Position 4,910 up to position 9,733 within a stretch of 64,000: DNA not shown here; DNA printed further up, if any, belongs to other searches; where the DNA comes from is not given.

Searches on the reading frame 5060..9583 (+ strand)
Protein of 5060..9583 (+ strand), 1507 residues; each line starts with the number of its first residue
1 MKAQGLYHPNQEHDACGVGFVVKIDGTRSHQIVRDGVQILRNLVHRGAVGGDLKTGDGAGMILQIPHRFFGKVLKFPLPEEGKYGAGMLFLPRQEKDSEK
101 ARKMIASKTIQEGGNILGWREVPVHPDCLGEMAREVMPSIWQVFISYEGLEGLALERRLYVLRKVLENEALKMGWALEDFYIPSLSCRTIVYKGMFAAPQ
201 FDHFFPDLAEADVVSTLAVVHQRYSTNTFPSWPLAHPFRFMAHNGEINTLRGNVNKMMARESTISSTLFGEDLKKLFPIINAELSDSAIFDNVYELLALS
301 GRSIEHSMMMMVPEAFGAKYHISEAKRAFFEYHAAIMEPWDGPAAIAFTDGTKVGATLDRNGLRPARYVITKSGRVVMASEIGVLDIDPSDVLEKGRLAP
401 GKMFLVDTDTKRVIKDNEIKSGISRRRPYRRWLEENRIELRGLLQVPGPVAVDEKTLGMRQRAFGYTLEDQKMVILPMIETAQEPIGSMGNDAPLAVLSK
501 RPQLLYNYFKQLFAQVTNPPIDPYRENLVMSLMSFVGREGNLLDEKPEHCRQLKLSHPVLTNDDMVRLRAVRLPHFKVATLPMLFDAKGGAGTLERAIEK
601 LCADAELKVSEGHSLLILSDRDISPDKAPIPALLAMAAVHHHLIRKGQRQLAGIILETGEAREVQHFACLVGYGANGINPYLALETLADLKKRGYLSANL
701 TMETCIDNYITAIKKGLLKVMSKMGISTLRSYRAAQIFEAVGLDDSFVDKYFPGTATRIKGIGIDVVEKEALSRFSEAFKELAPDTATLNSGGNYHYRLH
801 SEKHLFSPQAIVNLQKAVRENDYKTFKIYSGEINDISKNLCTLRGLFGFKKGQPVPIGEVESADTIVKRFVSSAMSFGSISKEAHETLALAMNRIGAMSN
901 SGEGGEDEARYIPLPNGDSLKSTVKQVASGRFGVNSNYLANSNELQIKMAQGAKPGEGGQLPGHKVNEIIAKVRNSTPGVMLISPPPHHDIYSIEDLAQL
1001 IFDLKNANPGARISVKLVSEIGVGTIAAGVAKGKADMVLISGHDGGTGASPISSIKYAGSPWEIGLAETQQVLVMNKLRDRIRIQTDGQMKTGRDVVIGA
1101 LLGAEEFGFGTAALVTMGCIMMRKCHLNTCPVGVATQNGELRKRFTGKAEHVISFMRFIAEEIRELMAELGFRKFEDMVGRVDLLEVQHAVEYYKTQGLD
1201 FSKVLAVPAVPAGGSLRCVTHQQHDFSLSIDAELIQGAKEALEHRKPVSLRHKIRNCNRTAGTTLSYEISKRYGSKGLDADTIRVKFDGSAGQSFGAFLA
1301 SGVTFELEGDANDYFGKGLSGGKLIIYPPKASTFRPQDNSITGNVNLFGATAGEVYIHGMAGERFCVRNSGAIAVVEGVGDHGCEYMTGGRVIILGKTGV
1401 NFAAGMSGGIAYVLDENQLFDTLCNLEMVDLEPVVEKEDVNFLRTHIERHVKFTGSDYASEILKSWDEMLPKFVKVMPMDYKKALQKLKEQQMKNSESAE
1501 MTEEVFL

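Call 11: search_protein_families(library=pfam, proteins=[window:5060-9583:+])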
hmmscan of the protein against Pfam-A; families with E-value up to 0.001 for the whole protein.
window:5060-9583:+ (1507 aa): 4 families
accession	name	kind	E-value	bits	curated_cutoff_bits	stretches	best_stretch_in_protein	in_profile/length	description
PF00310.26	GATase_2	-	1.7e-174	581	19.9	1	16-432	1-420/420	Glutamine amidotransferases class-II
PF01645.23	Glu_synthase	-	2.6e-145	484.7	20.4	1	807-1172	4-368/369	Conserved region in glutamate synthase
PF04898.20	Glu_syn_central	-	3.8e-118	394.4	22.8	1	460-744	2-277/277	Glutamate synthase central domain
PF01493.24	GXGXG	-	2.4e-86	288.6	32.5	1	1253-1439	2-188/190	GXGXG motif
